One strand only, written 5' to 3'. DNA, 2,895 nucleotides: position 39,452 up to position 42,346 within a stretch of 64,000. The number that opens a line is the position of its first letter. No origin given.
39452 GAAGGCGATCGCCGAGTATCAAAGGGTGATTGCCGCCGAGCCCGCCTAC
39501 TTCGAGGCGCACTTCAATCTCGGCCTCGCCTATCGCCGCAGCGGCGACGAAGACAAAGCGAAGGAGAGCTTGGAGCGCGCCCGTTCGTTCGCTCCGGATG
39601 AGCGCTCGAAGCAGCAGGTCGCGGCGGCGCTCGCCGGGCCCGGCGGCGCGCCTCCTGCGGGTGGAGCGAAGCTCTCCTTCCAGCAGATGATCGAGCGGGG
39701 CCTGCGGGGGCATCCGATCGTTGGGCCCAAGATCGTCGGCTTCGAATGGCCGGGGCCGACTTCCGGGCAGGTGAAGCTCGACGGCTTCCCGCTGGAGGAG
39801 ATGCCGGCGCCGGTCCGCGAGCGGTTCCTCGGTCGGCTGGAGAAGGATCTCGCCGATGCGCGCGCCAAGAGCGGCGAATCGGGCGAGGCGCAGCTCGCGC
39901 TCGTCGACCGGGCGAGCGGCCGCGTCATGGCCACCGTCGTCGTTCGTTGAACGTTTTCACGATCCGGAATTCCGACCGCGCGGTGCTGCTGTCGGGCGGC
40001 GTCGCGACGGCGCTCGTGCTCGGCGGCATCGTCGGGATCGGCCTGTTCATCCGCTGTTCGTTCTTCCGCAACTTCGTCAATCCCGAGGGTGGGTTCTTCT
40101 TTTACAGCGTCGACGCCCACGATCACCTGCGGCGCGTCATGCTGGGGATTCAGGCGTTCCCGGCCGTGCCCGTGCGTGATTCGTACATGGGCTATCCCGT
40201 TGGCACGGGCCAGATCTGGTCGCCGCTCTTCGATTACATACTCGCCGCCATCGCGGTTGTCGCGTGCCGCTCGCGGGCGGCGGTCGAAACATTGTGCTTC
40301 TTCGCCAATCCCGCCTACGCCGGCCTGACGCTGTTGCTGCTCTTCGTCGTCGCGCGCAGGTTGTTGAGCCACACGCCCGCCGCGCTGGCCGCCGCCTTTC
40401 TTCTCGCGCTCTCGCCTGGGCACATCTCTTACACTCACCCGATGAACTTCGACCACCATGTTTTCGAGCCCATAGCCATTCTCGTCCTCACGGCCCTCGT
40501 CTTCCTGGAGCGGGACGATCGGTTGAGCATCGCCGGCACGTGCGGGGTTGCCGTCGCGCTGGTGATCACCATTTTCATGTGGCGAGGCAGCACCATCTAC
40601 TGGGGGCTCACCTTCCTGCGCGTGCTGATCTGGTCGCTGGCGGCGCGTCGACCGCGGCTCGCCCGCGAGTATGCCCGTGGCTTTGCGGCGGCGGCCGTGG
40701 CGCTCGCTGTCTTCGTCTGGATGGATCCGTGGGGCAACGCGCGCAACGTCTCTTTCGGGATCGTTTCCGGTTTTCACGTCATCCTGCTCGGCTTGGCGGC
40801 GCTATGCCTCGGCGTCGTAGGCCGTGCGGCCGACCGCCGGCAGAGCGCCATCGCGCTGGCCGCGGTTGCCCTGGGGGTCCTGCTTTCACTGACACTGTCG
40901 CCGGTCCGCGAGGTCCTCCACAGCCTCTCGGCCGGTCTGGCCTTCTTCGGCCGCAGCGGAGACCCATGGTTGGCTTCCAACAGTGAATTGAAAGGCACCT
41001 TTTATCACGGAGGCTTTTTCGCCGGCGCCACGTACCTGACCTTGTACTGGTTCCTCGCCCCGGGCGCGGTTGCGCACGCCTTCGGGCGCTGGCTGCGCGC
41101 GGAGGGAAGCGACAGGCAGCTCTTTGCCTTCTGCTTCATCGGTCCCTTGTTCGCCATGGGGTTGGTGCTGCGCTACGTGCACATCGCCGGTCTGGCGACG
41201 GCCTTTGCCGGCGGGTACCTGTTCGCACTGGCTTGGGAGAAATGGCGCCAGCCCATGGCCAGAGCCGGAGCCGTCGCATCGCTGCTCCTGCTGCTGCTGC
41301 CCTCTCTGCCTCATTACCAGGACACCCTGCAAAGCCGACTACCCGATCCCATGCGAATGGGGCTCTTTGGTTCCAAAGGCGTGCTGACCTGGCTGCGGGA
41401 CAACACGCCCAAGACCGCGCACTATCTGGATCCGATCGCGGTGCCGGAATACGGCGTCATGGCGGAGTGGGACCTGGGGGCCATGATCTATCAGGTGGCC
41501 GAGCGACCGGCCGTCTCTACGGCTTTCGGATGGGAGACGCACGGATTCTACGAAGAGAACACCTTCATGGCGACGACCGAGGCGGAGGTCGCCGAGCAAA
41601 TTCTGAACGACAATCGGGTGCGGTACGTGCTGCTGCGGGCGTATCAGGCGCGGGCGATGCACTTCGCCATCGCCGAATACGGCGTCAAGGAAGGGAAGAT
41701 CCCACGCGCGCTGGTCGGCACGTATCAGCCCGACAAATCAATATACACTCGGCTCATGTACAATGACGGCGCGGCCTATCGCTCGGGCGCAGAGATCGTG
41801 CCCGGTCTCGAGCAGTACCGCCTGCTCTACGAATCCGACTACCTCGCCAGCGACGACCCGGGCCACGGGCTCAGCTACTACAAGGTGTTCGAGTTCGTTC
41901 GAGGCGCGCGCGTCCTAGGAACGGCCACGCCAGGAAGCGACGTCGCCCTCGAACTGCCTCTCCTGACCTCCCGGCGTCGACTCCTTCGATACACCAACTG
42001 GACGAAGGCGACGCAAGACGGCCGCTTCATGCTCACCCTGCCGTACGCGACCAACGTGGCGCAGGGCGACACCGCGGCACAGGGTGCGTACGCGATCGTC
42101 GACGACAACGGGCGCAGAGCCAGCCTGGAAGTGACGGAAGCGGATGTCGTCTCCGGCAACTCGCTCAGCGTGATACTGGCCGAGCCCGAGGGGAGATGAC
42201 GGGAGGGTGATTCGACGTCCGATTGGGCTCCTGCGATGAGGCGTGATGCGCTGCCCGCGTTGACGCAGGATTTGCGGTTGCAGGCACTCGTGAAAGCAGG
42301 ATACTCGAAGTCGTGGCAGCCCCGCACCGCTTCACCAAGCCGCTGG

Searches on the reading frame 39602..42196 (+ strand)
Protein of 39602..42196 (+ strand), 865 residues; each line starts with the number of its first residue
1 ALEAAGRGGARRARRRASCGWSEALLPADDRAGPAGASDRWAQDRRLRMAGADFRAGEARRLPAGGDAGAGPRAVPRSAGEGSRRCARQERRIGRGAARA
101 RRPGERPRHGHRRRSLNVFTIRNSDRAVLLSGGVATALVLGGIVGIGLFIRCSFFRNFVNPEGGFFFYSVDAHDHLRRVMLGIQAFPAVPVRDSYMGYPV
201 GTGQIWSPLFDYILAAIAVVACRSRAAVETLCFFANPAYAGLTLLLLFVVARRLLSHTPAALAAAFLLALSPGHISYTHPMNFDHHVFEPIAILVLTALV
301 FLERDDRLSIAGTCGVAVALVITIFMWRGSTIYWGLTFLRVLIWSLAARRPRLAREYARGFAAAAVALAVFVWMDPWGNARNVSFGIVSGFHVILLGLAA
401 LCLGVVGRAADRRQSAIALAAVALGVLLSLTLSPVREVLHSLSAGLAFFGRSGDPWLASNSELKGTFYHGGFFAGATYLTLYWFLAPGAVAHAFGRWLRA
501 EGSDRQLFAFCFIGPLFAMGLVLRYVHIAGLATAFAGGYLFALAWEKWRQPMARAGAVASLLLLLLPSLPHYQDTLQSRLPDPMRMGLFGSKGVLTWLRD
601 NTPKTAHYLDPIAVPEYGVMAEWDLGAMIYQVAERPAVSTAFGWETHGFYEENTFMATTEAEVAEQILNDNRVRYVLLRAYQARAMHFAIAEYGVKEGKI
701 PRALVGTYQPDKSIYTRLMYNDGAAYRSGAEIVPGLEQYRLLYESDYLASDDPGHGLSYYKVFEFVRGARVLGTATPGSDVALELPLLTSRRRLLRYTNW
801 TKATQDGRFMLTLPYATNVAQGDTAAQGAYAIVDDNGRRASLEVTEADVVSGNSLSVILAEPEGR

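Call 58: search_protein_families(library=pfam, proteins=[window:39602-42196:+], max_evalue=0.00001)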
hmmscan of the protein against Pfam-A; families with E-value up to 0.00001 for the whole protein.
window:39602-42196:+ (865 aa): 3 families
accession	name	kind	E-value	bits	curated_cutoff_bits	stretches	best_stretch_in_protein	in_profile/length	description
PF18079.6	AglB_L1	-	1.2e-17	64.2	23.6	1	768-854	1-86/87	Archaeal glycosylation protein B long peripheral domain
PF22627.1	AglB_core-like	-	3.7e-10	40.6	27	1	595-678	8-106/111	AglB core domain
PF02516.20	STT3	-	4.6e-09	36.7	24.5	1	196-395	61-259/405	Oligosaccharyl transferase STT3, N-terminal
